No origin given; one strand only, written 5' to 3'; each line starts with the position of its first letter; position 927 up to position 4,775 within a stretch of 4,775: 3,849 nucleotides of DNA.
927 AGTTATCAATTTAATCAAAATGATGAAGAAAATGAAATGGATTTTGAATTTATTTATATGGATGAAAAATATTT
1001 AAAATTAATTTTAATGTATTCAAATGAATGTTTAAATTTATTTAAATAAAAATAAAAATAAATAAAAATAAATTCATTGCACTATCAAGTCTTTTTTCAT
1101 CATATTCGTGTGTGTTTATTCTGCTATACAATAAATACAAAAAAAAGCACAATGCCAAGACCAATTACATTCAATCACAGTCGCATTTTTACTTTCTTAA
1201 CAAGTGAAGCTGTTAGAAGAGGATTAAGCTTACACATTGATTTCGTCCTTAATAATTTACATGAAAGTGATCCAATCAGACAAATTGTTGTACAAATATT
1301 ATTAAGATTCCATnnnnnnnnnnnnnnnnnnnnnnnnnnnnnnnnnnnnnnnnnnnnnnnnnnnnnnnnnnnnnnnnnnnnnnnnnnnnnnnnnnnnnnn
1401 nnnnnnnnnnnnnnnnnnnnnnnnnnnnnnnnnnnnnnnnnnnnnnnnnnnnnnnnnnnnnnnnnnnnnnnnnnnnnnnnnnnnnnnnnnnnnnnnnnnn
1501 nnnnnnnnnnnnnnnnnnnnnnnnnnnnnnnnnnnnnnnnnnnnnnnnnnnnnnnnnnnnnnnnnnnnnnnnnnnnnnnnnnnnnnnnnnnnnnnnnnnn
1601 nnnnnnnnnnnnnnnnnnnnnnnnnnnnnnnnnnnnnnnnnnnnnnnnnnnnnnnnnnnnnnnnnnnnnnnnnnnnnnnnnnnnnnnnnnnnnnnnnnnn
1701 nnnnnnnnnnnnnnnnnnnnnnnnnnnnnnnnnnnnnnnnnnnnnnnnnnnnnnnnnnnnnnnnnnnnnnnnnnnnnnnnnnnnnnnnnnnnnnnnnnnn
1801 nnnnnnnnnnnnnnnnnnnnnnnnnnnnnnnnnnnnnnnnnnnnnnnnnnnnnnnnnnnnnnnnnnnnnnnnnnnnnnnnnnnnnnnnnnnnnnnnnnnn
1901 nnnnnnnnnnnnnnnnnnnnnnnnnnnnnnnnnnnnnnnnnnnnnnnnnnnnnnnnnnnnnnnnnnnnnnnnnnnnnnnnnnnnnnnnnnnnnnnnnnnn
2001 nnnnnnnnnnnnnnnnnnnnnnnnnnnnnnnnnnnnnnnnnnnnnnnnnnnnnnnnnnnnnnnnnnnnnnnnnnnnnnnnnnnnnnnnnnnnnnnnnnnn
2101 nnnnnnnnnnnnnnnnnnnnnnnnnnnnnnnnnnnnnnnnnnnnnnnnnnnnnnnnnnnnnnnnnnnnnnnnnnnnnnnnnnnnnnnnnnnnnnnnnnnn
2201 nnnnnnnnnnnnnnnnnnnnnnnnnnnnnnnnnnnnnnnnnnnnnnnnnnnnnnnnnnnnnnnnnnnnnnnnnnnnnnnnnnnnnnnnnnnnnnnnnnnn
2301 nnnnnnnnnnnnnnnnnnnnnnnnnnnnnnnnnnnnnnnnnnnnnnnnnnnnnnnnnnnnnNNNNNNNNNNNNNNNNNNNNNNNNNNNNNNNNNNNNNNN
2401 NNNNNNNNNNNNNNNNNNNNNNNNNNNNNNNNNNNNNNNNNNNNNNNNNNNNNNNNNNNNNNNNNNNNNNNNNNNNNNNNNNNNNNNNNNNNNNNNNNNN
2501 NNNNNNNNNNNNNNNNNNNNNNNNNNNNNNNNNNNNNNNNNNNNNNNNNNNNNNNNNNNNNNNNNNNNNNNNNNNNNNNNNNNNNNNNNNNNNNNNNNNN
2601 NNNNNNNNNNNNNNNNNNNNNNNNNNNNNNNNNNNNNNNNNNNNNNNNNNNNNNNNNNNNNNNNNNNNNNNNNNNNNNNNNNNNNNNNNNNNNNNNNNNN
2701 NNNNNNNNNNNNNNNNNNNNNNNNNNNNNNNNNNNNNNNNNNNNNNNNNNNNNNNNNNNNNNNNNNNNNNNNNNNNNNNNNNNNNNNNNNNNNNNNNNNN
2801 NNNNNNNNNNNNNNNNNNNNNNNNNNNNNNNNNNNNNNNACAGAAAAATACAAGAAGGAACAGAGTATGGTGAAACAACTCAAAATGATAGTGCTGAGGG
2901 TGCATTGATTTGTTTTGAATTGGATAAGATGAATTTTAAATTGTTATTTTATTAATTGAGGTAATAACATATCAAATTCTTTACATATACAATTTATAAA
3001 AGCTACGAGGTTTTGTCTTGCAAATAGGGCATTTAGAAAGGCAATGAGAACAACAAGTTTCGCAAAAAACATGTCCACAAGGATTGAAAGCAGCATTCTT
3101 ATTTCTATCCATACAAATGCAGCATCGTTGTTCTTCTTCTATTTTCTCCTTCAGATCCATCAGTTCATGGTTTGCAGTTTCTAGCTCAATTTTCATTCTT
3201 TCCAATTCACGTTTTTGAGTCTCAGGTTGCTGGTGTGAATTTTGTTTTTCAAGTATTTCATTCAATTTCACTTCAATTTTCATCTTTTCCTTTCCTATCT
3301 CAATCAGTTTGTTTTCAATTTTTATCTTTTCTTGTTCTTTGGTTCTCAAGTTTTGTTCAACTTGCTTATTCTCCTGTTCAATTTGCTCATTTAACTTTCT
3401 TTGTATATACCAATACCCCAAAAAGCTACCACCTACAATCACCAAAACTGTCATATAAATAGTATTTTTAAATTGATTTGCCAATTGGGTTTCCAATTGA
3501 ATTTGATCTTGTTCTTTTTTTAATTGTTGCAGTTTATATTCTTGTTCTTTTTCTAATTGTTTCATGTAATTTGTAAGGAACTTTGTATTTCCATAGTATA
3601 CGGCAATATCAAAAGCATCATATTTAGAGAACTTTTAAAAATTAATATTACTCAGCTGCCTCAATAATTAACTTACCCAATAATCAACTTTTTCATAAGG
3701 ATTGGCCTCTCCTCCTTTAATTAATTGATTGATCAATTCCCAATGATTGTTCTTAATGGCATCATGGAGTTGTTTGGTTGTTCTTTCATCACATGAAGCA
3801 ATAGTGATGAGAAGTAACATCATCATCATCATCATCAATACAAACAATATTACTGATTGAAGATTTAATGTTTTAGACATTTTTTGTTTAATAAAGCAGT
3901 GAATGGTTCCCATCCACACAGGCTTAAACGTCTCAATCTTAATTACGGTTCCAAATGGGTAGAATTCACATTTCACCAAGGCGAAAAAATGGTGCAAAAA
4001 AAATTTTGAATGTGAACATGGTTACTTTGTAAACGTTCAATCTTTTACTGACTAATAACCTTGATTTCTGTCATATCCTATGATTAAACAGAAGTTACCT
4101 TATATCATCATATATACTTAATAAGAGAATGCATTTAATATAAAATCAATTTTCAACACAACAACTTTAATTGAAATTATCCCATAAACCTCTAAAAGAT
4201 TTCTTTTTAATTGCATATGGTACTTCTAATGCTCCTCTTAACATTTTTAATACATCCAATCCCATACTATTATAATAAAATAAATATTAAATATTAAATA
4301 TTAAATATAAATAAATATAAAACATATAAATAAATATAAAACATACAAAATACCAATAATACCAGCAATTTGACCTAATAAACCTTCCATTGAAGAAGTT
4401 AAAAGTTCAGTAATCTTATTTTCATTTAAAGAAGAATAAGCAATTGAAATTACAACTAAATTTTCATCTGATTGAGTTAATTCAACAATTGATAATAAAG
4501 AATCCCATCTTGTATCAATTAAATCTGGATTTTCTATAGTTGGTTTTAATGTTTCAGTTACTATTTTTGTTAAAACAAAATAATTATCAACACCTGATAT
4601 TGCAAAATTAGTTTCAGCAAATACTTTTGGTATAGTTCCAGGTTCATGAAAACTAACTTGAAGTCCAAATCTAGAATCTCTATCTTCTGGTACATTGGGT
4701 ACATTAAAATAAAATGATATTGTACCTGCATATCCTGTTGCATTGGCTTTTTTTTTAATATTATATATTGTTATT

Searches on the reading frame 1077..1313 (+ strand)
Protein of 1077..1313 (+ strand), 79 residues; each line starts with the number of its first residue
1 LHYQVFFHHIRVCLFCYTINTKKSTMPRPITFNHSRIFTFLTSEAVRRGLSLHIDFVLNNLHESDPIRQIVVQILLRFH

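Call 51: search_protein_families(library=pfam, proteins=[window:1077-1313:+], max_evalue=0.1)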
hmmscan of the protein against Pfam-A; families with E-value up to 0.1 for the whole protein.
window:1077-1313:+ (79 aa): 0 families

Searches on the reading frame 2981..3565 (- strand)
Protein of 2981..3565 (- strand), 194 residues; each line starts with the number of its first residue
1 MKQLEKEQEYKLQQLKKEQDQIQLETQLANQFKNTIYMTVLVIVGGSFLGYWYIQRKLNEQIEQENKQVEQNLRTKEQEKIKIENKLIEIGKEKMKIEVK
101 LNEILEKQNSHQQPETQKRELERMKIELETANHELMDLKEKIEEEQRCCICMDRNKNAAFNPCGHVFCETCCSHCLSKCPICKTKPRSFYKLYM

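Call 12: find_encoding_contigs(protein=window:2981-3565:-, flank=10000)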
Protein window:2981-3565:- (194 aa): no gene with exactly this product is on record in the collection.

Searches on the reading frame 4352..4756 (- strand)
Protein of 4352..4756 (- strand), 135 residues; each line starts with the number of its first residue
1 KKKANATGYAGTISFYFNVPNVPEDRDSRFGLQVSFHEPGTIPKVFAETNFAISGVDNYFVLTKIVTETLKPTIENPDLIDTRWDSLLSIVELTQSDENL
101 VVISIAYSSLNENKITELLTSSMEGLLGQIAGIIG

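Call 25: find_homologous_proteins(query=window:4352-4756:-)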
Query seq(135 aa) (135 aa): 5 proteins with E <= 0.001 among 19 candidates.
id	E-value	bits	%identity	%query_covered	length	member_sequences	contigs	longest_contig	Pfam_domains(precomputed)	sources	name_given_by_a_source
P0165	3.9e-78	277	100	97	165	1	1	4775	PF00858.30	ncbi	ncbi:predicted protein, partial [Naegleria gruberi]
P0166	1.2e-65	237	81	99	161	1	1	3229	-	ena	-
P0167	9.9e-56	205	72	98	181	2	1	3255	PF00858.30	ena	-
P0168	2.5e-45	171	68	87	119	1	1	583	-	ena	-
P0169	3.8e-45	171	64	98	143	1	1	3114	-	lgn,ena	-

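Call 27: find_encoding_contigs(protein=P0166, flank=10000)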
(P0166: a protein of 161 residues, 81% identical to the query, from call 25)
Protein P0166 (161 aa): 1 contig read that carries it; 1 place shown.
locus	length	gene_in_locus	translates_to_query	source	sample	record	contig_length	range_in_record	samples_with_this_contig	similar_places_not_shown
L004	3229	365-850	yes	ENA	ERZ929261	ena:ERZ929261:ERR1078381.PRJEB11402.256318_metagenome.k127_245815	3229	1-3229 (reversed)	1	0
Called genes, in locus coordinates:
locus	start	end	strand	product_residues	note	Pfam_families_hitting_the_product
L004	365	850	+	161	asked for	-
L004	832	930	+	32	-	-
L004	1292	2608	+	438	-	PF05461:ApoL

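Call 28: find_encoding_contigs(protein=P0167, flank=10000)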
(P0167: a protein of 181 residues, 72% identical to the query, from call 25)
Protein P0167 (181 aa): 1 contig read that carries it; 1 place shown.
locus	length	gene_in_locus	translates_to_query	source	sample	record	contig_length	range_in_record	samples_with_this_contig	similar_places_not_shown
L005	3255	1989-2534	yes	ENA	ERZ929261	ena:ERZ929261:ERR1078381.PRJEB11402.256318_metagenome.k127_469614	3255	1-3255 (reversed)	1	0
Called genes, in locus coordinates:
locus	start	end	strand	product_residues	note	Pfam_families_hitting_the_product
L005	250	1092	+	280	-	-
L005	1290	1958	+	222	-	-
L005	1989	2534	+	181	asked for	PF00858:ASC (faint)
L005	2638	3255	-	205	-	?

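Call 29: find_encoding_contigs(protein=P0169, flank=10000)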
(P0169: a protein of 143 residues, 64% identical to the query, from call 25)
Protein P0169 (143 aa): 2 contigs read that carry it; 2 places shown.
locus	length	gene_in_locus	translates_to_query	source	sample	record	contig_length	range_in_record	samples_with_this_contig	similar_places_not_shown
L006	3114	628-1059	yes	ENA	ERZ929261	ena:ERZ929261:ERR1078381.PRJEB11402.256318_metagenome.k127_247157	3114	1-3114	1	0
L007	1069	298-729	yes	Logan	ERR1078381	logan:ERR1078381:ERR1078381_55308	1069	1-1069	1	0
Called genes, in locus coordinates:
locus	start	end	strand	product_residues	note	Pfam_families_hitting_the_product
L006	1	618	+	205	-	?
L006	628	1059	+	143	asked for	-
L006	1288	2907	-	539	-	PF07690:MFS_1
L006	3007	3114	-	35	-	?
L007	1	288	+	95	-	?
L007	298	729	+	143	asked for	-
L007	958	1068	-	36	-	?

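Call 31: list_cluster_members(proteins=[P0165, P0170, P0003])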
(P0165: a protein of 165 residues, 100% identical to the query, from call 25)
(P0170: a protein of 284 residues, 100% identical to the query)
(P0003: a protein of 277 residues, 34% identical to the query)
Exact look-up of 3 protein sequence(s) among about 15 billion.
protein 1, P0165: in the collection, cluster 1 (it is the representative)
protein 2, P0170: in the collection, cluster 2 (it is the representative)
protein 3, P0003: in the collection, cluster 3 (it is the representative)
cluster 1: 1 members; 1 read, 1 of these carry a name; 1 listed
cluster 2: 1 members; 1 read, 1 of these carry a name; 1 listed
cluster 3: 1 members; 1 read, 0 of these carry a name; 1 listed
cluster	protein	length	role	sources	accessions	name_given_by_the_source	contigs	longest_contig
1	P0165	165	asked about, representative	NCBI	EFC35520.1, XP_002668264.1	predicted protein, partial [Naegleria gruberi]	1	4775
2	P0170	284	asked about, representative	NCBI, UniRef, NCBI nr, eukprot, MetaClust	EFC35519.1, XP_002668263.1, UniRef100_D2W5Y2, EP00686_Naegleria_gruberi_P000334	predicted protein [Naegleria gruberi] | Predicted protein n=1 Tax=Naegleria gruberi TaxID=5762 RepID=D2W5Y2_NAEGR | uncharacterized protein NAEGRDRAFT_76826 [Naegleria gruberi]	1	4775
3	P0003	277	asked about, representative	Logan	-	-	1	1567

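Call 51: search_protein_families(library=pfam, proteins=[P0165], max_evalue=0.1)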
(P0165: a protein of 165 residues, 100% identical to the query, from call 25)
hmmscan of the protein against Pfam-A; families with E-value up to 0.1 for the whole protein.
P0165 (165 aa): 1 family
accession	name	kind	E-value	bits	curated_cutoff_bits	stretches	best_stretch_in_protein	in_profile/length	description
PF00858.29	ASC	-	1.9e-07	30.9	23.6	1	91-136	399-444/455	Amiloride-sensitive sodium channel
